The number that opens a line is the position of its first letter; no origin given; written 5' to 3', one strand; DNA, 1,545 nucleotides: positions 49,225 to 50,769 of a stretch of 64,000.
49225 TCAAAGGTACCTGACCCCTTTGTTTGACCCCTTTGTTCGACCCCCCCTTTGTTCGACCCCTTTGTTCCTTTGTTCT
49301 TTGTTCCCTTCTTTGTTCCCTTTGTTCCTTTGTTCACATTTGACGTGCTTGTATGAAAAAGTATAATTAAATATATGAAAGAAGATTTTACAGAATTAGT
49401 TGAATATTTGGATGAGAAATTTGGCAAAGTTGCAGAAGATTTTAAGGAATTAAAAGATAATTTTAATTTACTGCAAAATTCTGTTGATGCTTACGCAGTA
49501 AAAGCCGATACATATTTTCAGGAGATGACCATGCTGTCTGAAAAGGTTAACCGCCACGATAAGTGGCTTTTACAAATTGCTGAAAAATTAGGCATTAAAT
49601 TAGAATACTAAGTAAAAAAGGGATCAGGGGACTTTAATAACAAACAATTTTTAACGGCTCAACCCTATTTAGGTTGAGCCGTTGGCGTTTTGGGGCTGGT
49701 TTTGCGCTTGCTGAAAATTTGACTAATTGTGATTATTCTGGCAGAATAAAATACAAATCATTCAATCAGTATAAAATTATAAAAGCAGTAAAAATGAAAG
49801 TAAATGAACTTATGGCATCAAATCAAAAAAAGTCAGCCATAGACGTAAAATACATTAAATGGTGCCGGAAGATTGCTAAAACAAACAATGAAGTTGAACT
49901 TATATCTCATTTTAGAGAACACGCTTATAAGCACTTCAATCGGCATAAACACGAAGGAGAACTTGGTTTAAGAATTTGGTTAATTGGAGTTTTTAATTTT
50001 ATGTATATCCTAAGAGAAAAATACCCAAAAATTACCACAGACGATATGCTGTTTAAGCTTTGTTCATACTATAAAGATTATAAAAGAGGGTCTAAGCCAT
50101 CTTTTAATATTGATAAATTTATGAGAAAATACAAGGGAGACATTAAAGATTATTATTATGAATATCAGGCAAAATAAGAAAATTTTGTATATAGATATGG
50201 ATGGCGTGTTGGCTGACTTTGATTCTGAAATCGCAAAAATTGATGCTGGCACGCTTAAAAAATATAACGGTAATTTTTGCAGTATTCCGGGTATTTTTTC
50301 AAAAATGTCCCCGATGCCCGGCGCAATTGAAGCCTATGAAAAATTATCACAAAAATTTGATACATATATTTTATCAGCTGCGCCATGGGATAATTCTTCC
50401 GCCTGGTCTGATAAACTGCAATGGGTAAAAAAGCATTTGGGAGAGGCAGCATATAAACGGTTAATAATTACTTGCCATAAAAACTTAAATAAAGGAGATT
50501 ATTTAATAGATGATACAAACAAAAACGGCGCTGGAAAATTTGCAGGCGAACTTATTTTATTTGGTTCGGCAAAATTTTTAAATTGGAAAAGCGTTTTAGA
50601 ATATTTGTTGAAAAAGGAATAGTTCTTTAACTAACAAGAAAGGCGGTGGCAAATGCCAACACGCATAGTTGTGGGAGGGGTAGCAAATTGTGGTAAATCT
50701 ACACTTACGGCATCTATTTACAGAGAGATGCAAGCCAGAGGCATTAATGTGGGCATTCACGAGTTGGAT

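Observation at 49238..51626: Twin near-leaderless paralog genes, each behind degenerate pyrimidine repeats, bracket a three-gene cassette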

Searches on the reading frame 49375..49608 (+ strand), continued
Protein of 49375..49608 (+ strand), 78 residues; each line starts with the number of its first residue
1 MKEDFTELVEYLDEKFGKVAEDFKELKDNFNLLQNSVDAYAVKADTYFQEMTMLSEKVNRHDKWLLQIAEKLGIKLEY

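Call 48: search_solved_structures(query=A2, max_evalue=1)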
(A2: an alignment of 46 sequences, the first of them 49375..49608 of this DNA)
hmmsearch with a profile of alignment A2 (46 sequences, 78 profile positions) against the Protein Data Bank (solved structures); distinct sequences matched with E-value up to 1: 188 (the best 60 are shown).
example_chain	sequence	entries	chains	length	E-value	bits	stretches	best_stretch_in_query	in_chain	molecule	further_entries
2d3e_A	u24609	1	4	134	0.002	21.9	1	13-63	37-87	General control protein GCN4 and Tropomyosin 1 alpha chain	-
8q4g_G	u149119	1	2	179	0.0041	20.9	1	13-63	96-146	Tropomyosin alpha-1 chain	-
8dis_d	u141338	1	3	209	0.0056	20.4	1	6-77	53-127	Hemagglutinin HA2 chain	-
7nep_P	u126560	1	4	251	0.0066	20.2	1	13-63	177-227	Tropomyosin alpha-1 chain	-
2efr_A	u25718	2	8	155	0.0095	19.7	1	13-63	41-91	General control protein GCN4 and Tropomyosin 1 alpha chain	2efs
1c1g_A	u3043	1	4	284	0.01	19.6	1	13-63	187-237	TROPOMYOSIN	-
6kn7_P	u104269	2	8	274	0.014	19.1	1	13-63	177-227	Tropomyosin alpha-1 chain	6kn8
6osr_A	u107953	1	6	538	0.019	18.8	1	6-77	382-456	Hemagglutinin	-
4a7f_B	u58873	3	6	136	0.02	18.7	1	13-58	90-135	TROPOMYOSIN 1 ALPHA | TROPOMYOSIN 1-ALPHA CHAIN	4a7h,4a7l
8zbk_R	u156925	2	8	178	0.02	18.7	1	13-63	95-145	Tropomyosin alpha-1 chain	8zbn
6ml8_B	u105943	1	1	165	0.023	18.5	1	6-73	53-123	Hemagglutinin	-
9e2e_G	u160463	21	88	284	0.023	18.5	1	13-63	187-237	Tropomyosin alpha-1 chain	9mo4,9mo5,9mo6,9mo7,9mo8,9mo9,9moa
1ruy_I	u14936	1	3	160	0.024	18.4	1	6-73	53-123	hemagglutinin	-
2tma_A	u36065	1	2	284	0.027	18.3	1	13-63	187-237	TROPOMYOSIN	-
7jpd_a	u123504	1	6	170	0.03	18.1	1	6-72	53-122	Hemagglutinin HA2 chain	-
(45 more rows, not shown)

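Call 51: search_protein_families(library=ncbifam, proteins=[window:49375-49608:+], max_evalue=0.01)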
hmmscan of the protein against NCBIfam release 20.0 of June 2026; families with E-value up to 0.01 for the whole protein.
window:49375-49608:+ (78 aa): 0 families

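Call 68: search_protein_families(library=pfam, alignment_id=A2, max_evalue=0.05)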
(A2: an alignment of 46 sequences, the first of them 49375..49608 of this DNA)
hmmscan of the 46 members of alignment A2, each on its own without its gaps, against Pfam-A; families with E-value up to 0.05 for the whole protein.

A. member 1, window:49375-49608:+ (78 aa): 4 families
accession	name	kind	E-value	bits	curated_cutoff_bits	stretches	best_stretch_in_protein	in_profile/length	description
PF20667.3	Sec10_N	-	0.011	16.3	27.4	0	3-37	38-72/118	Exocyst complex component Sec10, N-terminal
PF06419.17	COG6_N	-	0.012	16.2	27.4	1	14-69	33-88/114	Conserved oligomeric complex COG6, N-terminal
PF02403.27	Seryl_tRNA_N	-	0.04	14.6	28.2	1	3-72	26-97/108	Seryl-tRNA synthetase N-terminal domain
PF00509.23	Hemagglutinin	-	0.049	12.5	31.8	1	6-76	381-454/550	Haemagglutinin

B. families by the number of members that match (of 46 scanned): 85 families (the first 25 are shown)
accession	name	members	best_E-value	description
PF04108.17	ATG17_like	22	0.00051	Autophagy protein ATG17-like domain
PF03114.23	BAR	13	0.0011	BAR domain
PF06419.17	COG6_N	11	0.0017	Conserved oligomeric complex COG6, N-terminal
PF02346.21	Vac_Fusion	11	0.0079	Chordopoxvirus multifunctional envelope protein A27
PF14712.11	Snapin_Pallidin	7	0.00014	Snapin/Pallidin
PF25762.1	HAUS1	7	0.0015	HAUS augmin-like complex subunit 1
PF11887.13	Mce4_CUP1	7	0.0027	Cholesterol uptake porter CUP1 of Mce4, putative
PF02403.27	Seryl_tRNA_N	7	0.0036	Seryl-tRNA synthetase N-terminal domain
PF16043.11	DUF4795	6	0.00049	Domain of unknown function (DUF4795)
PF07889.17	DUF1664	6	0.0013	Protein of unknown function (DUF1664)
PF12918.12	TcdB_N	6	0.0029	TcdB toxin N-terminal helical domain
PF02074.21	Peptidase_M32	5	0.0088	Carboxypeptidase Taq (M32) metallopeptidase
PF10241.14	KxDL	5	0.0095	Uncharacterized conserved protein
PF01519.22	DUF16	5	0.0095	Protein of unknown function DUF16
PF00509.23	Hemagglutinin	5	0.024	Haemagglutinin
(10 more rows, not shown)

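Call 70: search_protein_families(library=phrogs, proteins=[window:49375-49608:+], max_evalue=0.001)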
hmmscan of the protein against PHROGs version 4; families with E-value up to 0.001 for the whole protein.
window:49375-49608:+ (78 aa): 0 families

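Call 71: search_protein_families(library=padloc, proteins=[window:49375-49608:+], max_evalue=0.001)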
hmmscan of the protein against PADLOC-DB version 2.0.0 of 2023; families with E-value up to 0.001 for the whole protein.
window:49375-49608:+ (78 aa): 0 families

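Call 78: find_encoding_contigs(protein=P0002, flank=4000, max_places=3)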
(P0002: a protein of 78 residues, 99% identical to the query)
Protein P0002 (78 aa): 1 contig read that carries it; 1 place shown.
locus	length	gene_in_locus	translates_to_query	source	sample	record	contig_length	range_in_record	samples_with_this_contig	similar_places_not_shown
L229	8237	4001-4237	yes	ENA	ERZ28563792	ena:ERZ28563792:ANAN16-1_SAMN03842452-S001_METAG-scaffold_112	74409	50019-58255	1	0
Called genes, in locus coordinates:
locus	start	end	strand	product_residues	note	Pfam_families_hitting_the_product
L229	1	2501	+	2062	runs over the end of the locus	PF03534:SpvB, PF13517:FG-GAP_3 (faint), PF25023:TEN_YD-shell, PF05593:RHS_repeat, PF25023:TEN_YD-shell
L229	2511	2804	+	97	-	-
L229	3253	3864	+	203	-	PF01797:Y1_Tnp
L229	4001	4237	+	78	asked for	-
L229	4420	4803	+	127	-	-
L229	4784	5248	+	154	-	PF06941:NT5C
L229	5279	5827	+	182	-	PF10609:ParA (faint)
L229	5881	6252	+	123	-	-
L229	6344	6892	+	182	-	-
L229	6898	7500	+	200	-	PF01928:CYTH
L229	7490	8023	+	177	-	-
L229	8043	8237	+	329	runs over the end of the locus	PF02016:Peptidase_S66, PF17676:Peptidase_S66C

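Call 79: find_encoding_contigs(protein=P0004, flank=4000, max_places=3)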
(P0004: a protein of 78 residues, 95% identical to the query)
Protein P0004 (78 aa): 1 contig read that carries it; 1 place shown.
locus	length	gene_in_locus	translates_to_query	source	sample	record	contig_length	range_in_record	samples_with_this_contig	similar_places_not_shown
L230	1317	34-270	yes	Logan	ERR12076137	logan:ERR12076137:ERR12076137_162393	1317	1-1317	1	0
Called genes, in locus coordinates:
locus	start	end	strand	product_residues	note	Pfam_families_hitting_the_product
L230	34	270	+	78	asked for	-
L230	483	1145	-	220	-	PF12643:MazG-like (faint), PF03819:MazG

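Call 80: find_encoding_contigs(protein=P0005, flank=4000, max_places=3)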
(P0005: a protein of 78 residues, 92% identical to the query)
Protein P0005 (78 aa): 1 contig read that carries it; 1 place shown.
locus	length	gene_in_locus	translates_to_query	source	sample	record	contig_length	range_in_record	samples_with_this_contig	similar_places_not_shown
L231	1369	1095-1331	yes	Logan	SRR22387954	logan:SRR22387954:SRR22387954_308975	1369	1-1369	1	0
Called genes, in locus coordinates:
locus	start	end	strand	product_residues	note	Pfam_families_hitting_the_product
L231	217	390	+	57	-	-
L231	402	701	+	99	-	-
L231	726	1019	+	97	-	-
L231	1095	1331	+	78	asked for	-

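Call 91: find_related_loci(query=A2, collection=viral_contigs, flank=3000)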
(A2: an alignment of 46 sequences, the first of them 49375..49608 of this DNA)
Query A2 (78 aa) in viral_contigs; peptide patterns used: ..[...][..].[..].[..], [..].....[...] (x = any residue, [..] = any of these).
64 stretches matched a pattern, but none encodes a relative of the query by tblastn (E <= 1e-3).
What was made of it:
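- No relative in IMG/VR viral contigs (call 91).
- Tried and rejected: No relative of the family (call 91).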

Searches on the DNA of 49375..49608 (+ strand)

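Call 21: search_rna_families(sources=[L034, L018, L045, L015, L040, L047, L052, L044, L070, L046, L075, L003, L027, L030], threshold=gathering)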
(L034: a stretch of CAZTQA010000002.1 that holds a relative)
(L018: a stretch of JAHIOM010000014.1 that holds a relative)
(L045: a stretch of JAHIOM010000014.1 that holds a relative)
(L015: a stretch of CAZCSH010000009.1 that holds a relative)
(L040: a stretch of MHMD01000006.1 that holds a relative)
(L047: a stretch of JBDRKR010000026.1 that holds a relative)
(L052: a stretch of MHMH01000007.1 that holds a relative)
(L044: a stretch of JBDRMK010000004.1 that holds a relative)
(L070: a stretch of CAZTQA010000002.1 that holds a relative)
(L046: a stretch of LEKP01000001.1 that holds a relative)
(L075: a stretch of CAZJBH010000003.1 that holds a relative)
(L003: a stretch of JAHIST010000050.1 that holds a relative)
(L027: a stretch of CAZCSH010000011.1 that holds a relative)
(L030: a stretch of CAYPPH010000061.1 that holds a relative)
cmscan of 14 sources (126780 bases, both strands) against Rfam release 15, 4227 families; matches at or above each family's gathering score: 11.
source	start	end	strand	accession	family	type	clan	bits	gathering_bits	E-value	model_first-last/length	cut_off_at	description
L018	8856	8973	+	RF03000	LOOT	Gene; sRNA;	-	79.7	46.4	4.4e-13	1-121/121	no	LOOT RNA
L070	2634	2705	+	RF00005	tRNA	Gene; tRNA;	CL00001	73.1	29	8.9e-14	1-71/71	no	tRNA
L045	3287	3360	+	RF00005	tRNA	Gene; tRNA;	CL00001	72.3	29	1.5e-13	1-71/71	no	tRNA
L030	3149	3219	+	RF00005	tRNA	Gene; tRNA;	CL00001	68.8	29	1.3e-12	1-71/71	no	tRNA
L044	4949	5019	+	RF00005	tRNA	Gene; tRNA;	CL00001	67.7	29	2.6e-12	1-71/71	no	tRNA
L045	2547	2619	+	RF00005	tRNA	Gene; tRNA;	CL00001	63.1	29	4.8e-11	1-71/71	no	tRNA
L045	2128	2198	+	RF00005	tRNA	Gene; tRNA;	CL00001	54.7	29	9.8e-09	1-71/71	no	tRNA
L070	2879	2950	+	RF00005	tRNA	Gene; tRNA;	CL00001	54.5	29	1.1e-08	1-71/71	no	tRNA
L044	4327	4398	+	RF00005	tRNA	Gene; tRNA;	CL00001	52.6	29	3.9e-08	1-71/71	no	tRNA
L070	6764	6851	+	RF00005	tRNA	Gene; tRNA;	CL00001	49.3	29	3.1e-07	1-71/71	no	tRNA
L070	2543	2626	+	RF00005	tRNA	Gene; tRNA;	CL00001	48.1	29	6.4e-07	1-71/71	no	tRNA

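Call 57: search_rna_families(sources=[L018, L045, L052, L046, L075, L015], threshold=evalue, max_evalue=5)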
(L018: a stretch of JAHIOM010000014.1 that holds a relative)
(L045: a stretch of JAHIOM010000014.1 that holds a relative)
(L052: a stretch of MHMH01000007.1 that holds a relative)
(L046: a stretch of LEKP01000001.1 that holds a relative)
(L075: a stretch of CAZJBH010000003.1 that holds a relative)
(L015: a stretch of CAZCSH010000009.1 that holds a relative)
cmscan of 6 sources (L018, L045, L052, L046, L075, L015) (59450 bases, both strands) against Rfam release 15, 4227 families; matches with E-value up to 5: 12.
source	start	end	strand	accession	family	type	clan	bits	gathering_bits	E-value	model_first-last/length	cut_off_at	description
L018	8856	8973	+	RF03000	LOOT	Gene; sRNA;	-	79.7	46.4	2.1e-13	1-121/121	no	LOOT RNA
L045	3287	3360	+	RF00005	tRNA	Gene; tRNA;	CL00001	72.3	29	7e-14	1-71/71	no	tRNA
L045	2547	2619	+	RF00005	tRNA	Gene; tRNA;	CL00001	63.1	29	2.2e-11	1-71/71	no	tRNA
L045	2128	2198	+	RF00005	tRNA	Gene; tRNA;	CL00001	54.7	29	4.6e-09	1-71/71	no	tRNA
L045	3282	3400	+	RF02435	SpF41_sRNA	Gene; sRNA;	-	33.8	52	0.16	1-105/105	no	Streptococcus sRNA SpF41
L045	2547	2620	-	RF04354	Plastid-ycf2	Cis-reg;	-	29.3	65.7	0.05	1-75/75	no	Plastid-ycf2 5UTR RNA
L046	8972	9034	-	RF04352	Plastid-psbA-4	Cis-reg;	CL00153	27.6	56.8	1.3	1-61/61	no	Plastid-psbA-4 3UTR RNA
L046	8972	9035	+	RF04343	Plastid-psbA-2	Cis-reg;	CL00153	25.6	55.8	1.5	1-60/60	no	Plastid-psbA-2 3UTR RNA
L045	5215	5308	+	RF03546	Flavivirus-5UTR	Cis-reg;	CL00129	24.9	80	0.72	1-156/156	no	Flavivirus 5' UTR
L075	7900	7980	-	RF03752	MIR5292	Gene; miRNA;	-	24.5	105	4.5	1-94/94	no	MIR5292 microRNA precursor family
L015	1134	1190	-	RF02054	STnc420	Gene; sRNA;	-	23.7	70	3.2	1-58/58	no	Salmonella enterica sRNA STnc420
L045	3287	3361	-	RF04354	Plastid-ycf2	Cis-reg;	-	22.7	65.7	3.3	1-75/75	no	Plastid-ycf2 5UTR RNA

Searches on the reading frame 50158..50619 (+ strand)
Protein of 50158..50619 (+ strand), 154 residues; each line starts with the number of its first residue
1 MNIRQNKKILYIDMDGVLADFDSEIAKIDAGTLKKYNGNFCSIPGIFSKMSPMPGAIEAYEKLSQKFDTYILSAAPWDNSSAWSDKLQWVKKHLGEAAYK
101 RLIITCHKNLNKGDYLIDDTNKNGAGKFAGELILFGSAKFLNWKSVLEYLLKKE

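Call 6: search_protein_families(library=pfam, proteins=[window:50158-50619:+], max_evalue=0.1)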
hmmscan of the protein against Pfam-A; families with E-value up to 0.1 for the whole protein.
window:50158-50619:+ (154 aa): 1 family
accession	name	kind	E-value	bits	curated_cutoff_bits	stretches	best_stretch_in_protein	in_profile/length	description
PF06941.18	NT5C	-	1e-18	68.3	24.8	1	40-139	56-154/180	5' nucleotidase, deoxy (Pyrimidine), cytosolic type C protein (NT5C)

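Call 51: search_protein_families(library=ncbifam, proteins=[window:50158-50619:+], max_evalue=0.01)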
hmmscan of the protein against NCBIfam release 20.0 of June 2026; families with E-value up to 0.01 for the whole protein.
window:50158-50619:+ (154 aa): 0 families

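Call 70: search_protein_families(library=phrogs, proteins=[window:50158-50619:+], max_evalue=0.001)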
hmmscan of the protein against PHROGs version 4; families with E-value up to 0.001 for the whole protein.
window:50158-50619:+ (154 aa): 4 families
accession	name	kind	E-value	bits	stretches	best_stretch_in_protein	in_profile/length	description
phrog_420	-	unknown function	2.9e-24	87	1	44-123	77-161/267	unknown function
phrog_2643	-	moron, auxiliary metabolic gene and host takeover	5.4e-14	53.3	1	4-123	3-142/182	5'-3' deoxyribonucleotidase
phrog_415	-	other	0.00048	20.9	1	1-120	15-130/218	polynucleotide kinase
phrog_1238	-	moron, auxiliary metabolic gene and host takeover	0.00048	20.8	0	5-153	20-135/155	phosphoheptose isomerase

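Call 71: search_protein_families(library=padloc, proteins=[window:50158-50619:+], max_evalue=0.001)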
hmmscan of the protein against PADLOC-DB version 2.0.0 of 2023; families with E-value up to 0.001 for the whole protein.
window:50158-50619:+ (154 aa): 0 families
